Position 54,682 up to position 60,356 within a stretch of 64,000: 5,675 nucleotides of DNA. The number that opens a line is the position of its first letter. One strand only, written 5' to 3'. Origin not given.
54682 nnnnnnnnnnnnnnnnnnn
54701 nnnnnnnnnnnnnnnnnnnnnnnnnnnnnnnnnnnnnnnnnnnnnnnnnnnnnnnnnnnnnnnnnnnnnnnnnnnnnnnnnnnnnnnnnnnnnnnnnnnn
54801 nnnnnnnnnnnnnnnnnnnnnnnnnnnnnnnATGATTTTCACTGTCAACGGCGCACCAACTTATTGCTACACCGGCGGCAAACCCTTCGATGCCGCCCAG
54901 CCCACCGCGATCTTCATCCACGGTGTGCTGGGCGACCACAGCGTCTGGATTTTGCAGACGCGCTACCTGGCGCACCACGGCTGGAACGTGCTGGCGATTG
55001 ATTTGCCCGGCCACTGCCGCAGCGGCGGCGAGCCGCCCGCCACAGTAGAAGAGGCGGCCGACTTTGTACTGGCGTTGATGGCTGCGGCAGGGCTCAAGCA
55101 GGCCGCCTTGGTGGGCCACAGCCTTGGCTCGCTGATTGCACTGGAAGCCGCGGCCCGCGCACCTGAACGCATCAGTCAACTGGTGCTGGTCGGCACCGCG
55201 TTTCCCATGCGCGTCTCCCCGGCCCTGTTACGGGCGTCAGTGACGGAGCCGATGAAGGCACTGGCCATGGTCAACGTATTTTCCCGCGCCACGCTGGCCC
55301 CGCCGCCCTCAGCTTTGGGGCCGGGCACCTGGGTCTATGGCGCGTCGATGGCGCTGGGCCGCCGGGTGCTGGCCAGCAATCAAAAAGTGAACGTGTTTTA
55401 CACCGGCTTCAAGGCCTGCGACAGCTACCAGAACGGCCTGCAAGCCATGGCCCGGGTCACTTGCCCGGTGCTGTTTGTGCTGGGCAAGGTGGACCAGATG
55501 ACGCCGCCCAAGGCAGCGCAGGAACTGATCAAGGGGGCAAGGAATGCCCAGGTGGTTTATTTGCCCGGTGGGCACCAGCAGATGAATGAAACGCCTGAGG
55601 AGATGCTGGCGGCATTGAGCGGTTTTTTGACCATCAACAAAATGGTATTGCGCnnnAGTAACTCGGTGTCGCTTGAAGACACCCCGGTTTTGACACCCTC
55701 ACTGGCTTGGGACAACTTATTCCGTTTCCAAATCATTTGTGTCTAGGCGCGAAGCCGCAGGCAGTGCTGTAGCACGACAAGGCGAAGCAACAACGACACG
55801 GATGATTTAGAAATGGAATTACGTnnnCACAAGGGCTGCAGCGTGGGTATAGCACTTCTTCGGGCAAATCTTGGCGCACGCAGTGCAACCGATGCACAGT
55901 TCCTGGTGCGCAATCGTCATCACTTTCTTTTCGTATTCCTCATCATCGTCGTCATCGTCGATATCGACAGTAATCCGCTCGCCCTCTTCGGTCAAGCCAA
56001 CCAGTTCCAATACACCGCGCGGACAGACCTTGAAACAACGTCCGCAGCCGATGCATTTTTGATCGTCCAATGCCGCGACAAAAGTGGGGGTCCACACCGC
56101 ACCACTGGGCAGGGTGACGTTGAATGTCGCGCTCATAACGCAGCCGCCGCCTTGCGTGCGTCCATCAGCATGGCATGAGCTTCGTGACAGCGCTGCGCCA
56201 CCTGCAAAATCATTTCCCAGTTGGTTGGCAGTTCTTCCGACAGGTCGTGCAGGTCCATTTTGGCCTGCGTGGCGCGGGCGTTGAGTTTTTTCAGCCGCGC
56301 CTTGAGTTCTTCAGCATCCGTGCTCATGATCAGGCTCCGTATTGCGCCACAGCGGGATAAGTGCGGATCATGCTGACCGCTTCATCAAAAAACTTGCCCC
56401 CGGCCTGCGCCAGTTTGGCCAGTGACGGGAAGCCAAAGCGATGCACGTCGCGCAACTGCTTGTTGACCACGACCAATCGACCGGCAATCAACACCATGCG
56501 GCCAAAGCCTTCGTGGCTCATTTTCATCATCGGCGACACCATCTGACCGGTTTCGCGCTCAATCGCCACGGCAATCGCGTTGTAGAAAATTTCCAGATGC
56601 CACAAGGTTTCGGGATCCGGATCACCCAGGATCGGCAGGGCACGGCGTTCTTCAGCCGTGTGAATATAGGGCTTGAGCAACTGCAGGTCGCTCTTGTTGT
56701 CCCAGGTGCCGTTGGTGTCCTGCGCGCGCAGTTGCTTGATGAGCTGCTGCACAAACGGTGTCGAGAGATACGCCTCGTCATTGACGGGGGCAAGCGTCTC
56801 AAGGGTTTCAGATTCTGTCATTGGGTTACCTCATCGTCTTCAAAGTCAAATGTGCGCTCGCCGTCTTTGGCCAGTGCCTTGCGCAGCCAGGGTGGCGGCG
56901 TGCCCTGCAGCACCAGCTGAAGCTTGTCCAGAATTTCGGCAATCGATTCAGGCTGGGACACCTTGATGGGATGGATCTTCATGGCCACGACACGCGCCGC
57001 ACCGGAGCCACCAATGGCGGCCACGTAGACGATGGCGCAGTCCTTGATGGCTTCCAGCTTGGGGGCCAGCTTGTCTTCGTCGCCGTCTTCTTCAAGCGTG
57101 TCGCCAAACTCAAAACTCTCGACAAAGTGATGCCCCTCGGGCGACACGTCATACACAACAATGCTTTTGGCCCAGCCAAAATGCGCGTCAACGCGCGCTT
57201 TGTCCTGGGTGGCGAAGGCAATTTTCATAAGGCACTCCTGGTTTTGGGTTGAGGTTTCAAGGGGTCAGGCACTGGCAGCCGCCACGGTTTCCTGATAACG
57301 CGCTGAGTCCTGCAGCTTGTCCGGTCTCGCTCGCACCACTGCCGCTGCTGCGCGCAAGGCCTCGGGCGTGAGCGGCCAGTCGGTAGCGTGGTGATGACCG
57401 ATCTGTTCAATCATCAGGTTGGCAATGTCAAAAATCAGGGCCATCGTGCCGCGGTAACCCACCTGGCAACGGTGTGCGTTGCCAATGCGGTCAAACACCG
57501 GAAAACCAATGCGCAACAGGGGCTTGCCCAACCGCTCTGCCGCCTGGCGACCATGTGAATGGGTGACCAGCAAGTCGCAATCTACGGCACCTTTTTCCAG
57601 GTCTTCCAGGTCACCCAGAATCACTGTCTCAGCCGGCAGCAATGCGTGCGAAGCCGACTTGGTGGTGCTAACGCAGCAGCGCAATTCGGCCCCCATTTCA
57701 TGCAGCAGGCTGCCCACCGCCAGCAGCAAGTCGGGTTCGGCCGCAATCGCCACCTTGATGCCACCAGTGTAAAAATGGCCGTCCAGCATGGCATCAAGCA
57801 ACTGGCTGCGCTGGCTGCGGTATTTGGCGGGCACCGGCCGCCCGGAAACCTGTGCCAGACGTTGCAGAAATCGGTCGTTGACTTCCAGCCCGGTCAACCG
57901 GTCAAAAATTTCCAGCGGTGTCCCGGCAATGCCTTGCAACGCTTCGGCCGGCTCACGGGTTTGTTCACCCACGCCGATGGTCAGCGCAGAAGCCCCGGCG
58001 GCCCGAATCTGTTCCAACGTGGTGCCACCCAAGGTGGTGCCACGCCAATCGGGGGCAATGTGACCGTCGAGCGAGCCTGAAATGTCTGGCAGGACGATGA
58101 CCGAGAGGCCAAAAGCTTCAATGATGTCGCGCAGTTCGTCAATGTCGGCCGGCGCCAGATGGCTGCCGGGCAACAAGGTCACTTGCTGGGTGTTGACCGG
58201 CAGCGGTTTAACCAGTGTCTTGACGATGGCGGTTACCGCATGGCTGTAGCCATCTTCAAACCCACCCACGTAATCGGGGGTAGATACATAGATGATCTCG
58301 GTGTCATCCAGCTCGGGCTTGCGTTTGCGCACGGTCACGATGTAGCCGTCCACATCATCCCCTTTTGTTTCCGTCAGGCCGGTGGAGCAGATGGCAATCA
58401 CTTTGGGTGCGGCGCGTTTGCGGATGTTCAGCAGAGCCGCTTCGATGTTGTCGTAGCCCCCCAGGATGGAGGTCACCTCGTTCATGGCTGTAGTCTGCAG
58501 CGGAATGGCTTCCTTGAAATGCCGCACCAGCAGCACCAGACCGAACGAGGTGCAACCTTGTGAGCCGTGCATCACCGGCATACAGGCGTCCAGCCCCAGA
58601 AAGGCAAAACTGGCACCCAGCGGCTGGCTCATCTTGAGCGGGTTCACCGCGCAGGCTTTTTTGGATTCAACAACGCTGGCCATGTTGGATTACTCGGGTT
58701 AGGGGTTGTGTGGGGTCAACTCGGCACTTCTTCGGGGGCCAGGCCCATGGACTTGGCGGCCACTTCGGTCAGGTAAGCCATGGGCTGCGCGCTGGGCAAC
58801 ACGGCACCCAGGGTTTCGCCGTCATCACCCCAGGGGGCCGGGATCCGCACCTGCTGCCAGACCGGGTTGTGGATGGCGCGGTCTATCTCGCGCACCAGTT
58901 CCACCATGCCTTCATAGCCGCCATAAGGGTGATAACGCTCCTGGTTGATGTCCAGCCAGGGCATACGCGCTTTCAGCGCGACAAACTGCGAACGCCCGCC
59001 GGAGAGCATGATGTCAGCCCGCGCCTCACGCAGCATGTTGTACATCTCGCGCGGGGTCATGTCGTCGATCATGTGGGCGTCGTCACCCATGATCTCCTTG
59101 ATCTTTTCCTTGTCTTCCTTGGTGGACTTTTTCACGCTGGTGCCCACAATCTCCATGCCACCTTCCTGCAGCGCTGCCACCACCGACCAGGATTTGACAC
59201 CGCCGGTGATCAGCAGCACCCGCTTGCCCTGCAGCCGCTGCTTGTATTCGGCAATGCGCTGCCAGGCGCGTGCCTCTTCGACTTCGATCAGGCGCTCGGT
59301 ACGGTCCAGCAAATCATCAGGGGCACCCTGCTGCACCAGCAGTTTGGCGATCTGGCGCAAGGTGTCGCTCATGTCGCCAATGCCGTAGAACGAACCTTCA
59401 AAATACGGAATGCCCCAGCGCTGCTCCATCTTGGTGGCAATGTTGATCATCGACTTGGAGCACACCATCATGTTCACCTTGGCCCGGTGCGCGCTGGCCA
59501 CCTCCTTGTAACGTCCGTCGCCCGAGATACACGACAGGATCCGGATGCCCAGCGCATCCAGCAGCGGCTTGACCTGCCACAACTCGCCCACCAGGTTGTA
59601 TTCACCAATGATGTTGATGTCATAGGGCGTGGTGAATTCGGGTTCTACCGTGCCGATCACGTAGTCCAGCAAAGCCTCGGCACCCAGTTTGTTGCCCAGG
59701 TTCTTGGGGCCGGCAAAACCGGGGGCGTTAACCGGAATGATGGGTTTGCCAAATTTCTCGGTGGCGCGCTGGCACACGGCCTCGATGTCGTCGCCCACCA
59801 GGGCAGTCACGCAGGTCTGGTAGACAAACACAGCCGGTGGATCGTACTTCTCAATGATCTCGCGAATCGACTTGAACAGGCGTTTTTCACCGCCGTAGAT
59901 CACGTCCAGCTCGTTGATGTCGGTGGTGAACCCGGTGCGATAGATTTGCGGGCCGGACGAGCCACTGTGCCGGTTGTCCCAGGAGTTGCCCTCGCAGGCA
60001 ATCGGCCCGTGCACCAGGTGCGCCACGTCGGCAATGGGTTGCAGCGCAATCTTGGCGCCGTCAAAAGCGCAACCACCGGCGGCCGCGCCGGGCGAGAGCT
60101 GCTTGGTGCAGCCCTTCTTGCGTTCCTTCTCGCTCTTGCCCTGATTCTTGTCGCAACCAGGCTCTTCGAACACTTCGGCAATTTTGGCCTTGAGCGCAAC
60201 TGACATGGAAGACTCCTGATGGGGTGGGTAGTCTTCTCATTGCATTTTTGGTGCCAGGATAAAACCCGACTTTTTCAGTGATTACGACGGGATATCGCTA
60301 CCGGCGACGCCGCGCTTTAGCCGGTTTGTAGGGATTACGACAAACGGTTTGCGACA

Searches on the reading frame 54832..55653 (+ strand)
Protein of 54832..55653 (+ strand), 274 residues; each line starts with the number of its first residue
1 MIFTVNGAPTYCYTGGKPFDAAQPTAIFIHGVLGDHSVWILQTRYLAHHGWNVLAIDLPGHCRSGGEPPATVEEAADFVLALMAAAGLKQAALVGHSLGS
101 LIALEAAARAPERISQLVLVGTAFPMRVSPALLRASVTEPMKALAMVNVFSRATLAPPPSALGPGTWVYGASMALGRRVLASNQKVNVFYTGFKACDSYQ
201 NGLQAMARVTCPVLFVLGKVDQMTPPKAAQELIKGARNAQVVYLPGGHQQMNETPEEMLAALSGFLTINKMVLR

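Call 69: search_protein_families(library=pfam, proteins=[window:54832-55653:+], max_evalue=0.001)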
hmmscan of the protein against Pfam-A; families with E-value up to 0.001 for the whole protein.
window:54832-55653:+ (274 aa): 6 families
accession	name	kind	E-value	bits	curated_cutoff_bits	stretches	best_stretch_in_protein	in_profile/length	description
PF00561.26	Abhydrolase_1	-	1.9e-28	100.2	25.8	1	27-126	4-103/245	alpha/beta hydrolase fold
PF12697.13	Abhydrolase_6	-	8.4e-21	76.1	26.3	1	27-260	2-216/217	Alpha/beta hydrolase family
PF12146.15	Hydrolase_4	-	2.9e-20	73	27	1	25-254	6-238/239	Serine aminopeptidase, S33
PF03959.19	FSH1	-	7.3e-08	32.8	21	1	183-248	133-199/211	Serine hydrolase (FSH1)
PF00975.26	Thioesterase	-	4.3e-06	27.6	26.4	1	50-120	27-100/226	Thioesterase domain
PF10230.15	LIDHydrolase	-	0.00012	22.3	27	1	73-147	66-145/262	Lipid-droplet associated hydrolase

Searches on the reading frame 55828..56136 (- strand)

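Call 16: search_protein_families(library=pfam, proteins=[window:55828-56136:-], max_evalue=0.01)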
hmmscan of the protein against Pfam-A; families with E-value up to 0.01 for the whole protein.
window:55828-56136:- (103 aa): 17 families
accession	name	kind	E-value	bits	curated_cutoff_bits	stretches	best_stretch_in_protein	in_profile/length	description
PF12838.12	Fer4_7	-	1.5e-12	48.2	27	1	27-95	1-52/52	4Fe-4S dicluster domain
PF00037.32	Fer4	-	2.4e-12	46.5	21.1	2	24-43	4-23/24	4Fe-4S binding domain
PF13237.11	Fer4_10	-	8.3e-12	45.3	25.5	1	23-92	4-53/53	4Fe-4S dicluster domain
PF12837.12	Fer4_6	-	1.6e-11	44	25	2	24-43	5-24/24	4Fe-4S binding domain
PF13484.11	Fer4_16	-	6e-11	43.4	30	1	27-93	1-65/66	4Fe-4S double cluster binding domain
PF14697.11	Fer4_21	-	1.3e-10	41.6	35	1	21-95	1-56/59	4Fe-4S dicluster domain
PF13187.11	Fer4_9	-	1.4e-10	41.5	27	2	26-42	35-51/52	4Fe-4S dicluster domain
PF12797.12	Fer4_2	-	3.5e-10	39.6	24.5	2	23-39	5-21/22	4Fe-4S binding domain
PF25160.1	LdpA_Fe-S-bd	-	8.7e-10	38.7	27.6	1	22-44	22-44/49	LdpA Fe-S cluster-binding domain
PF13183.11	Fer4_8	-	8.9e-08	33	27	1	26-94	3-67/68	4Fe-4S dicluster domain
PF17179.9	Fer4_22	-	8e-07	30.3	27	1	19-41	72-94/95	4Fe-4S dicluster domain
PF13534.11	Fer4_17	-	1.1e-06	29.5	22.2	1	27-94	1-59/61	4Fe-4S dicluster domain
PF12800.12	Fer4_4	-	3.2e-06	27.4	24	1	27-41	3-17/17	4Fe-4S binding domain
PF12798.12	Fer4_3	-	1.5e-05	25.9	27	1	28-41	1-14/15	4Fe-4S binding domain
PF13370.11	Fer4_13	-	0.0013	19.8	24.5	0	24-40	2-18/58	4Fe-4S single cluster domain of Ferredoxin I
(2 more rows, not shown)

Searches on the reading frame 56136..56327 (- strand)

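Call 16: search_protein_families(library=pfam, proteins=[window:56136-56327:-], max_evalue=0.01)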
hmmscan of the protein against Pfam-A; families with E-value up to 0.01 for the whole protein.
window:56136-56327:- (64 aa): 1 family
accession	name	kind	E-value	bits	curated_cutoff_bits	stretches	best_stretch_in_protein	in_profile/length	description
PF05082.18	Rop-like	-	4.3e-26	91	27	1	4-63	2-61/64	Rop-like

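Call 17: search_protein_families(library=ncbifam, proteins=[window:56136-56327:-], max_evalue=0.001)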
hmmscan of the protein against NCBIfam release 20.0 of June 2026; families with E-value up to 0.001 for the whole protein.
window:56136-56327:- (64 aa): 0 families

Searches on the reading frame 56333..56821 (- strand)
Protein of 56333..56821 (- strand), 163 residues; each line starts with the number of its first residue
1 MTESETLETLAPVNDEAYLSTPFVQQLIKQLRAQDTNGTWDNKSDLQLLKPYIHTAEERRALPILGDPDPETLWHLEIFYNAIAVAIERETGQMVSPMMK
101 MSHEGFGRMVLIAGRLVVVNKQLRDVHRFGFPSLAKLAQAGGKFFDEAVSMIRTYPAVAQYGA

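Call 16: search_protein_families(library=pfam, proteins=[window:56333-56821:-], max_evalue=0.01)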
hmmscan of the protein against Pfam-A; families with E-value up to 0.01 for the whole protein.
window:56333-56821:- (163 aa): 1 family
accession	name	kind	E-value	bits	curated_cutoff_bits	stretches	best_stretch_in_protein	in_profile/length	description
PF03270.18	DUF269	-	1.4e-51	174.1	25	1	40-160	1-121/121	Protein of unknown function, DUF269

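Call 17: search_protein_families(library=ncbifam, proteins=[window:56333-56821:-], max_evalue=0.001)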
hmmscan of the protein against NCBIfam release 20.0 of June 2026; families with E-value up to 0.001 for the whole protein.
window:56333-56821:- (163 aa): 1 family
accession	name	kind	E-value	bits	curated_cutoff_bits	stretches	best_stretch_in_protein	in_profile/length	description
TIGR02935.1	TIGR02935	hypoth_equivalog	2.2e-65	219.1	132.05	1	21-159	2-140/140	NifX-associated nitrogen fixation protein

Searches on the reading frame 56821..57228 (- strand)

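Call 17: search_protein_families(library=ncbifam, proteins=[window:56821-57228:-], max_evalue=0.001)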
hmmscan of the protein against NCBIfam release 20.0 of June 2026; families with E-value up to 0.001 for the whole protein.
window:56821-57228:- (136 aa): 2 families
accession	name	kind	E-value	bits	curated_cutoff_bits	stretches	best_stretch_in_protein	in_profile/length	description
TIGR02663.1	nifX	equivalog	1.6e-53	180.1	112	1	1-119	1-119/119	nitrogen fixation protein NifX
TIGR01290.1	nifB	equivalog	2.1e-09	36.6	343.65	1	2-97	331-431/441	nitrogenase cofactor biosynthesis protein NifB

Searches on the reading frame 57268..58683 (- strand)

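Call 17: search_protein_families(library=ncbifam, proteins=[window:57268-58683:-], max_evalue=0.001)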
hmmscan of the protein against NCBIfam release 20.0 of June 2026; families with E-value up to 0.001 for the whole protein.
window:57268-58683:- (472 aa): 7 families
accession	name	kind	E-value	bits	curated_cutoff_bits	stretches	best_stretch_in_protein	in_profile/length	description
TIGR01285.1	nifN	equivalog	8.5e-178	591.7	326.8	1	3-426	2-432/433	nitrogenase iron-molybdenum cofactor biosynthesis protein NifN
NF011047.0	PRK14477.1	equivalog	4.5e-175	584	1229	1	3-429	482-909/917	bifunctional nitrogenase iron-molybdenum cofactor biosynthesis protein NifEN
TIGR01286.1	nifK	equivalog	3.3e-67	227.1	427.3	1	8-431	58-501/516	nitrogenase molybdenum-iron protein subunit beta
TIGR02932.1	vnfK_nitrog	equivalog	1.3e-61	208.8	873.95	1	7-438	4-454/457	V-containing nitrogenase subunit beta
TIGR02931.1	anfK_nitrog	equivalog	1.4e-55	188.8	853.85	1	4-437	4-457/461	Fe-only nitrogenase subunit beta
TIGR01283.1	nifE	equivalog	1.2e-07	30.8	505.1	1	64-161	93-186/459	nitrogenase iron-molybdenum cofactor biosynthesis protein NifE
TIGR03282.1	methan_mark_13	equivalog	5.5e-05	22.3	268.4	1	30-116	16-99/352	Ni-sirohydrochlorin a,c-diamide reductive cyclase catalytic subunit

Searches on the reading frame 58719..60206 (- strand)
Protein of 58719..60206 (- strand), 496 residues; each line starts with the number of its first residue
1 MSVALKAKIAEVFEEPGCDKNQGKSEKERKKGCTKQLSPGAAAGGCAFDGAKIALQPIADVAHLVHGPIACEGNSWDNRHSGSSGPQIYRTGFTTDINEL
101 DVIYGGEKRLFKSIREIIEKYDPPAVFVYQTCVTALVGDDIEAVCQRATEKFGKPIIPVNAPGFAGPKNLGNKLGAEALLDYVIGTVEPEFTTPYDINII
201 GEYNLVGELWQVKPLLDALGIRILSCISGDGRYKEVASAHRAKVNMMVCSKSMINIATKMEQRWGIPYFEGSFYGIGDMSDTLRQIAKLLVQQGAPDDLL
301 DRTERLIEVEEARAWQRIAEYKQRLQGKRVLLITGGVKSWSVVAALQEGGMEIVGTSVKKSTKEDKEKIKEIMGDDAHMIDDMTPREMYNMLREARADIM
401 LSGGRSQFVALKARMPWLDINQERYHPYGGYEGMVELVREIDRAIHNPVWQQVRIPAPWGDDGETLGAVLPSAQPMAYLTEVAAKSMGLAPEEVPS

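Call 17: search_protein_families(library=ncbifam, proteins=[window:58719-60206:-], max_evalue=0.001)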
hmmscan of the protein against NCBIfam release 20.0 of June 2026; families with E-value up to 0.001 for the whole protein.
window:58719-60206:- (496 aa): 16 families
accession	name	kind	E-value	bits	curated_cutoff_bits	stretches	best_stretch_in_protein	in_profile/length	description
NF011047.0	PRK14477.1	equivalog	9.4e-226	751.7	1229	1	8-471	2-464/917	bifunctional nitrogenase iron-molybdenum cofactor biosynthesis protein NifEN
TIGR01283.1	nifE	equivalog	6.9e-202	671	505.1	1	6-459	2-459/459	nitrogenase iron-molybdenum cofactor biosynthesis protein NifE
TIGR01862.1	N2-ase-Ialpha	subfamily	3.4e-110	368.7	486.05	1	21-451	10-443/444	nitrogenase component I subunit alpha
TIGR01282.1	nifD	equivalog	1.8e-97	327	653.55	1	34-456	37-465/466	nitrogenase molybdenum-iron protein alpha chain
TIGR01284.1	alt_nitrog_alph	subfamily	1.1e-94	317.6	512.8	1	20-454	19-453/457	nitrogenase subunit alpha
TIGR01860.1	VNFD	equivalog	6.1e-74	249.3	823.1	1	43-452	45-453/461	nitrogenase vanadium-iron protein, alpha chain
TIGR01861.1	ANFD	equivalog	8.3e-73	245.6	873.8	1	41-453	44-455/513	nitrogenase iron-iron protein, alpha chain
TIGR01278.1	DPOR_BchB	equivalog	1.8e-20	73.3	490.35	1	95-441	57-413/512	ferredoxin:protochlorophyllide reductase (ATP-dependent) subunit B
NF002789.0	PRK02910.1-3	equivalog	9.8e-11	41.2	509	1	106-421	68-393/535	ferredoxin:protochlorophyllide reductase (ATP-dependent) subunit B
TIGR01279.1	DPOR_bchN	equivalog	2.5e-09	36.6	419.95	1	97-403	58-350/407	ferredoxin:protochlorophyllide reductase (ATP-dependent) subunit N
TIGR03282.1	methan_mark_13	equivalog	5e-09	35.6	268.4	1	93-161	46-112/352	Ni-sirohydrochlorin a,c-diamide reductive cyclase catalytic subunit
TIGR01286.1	nifK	equivalog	5.8e-09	34.9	427.3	1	94-413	114-454/516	nitrogenase molybdenum-iron protein subunit beta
TIGR01285.1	nifN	equivalog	1.1e-07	31.1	326.8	1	94-222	63-197/433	nitrogenase iron-molybdenum cofactor biosynthesis protein NifN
TIGR02932.1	vnfK_nitrog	equivalog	1.4e-07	30.7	873.95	1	94-221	61-193/457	V-containing nitrogenase subunit beta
NF002768.0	PRK02842.1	equivalog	2.6e-06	26.6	324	1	106-403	80-363/423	ferredoxin:protochlorophyllide reductase (ATP-dependent) subunit N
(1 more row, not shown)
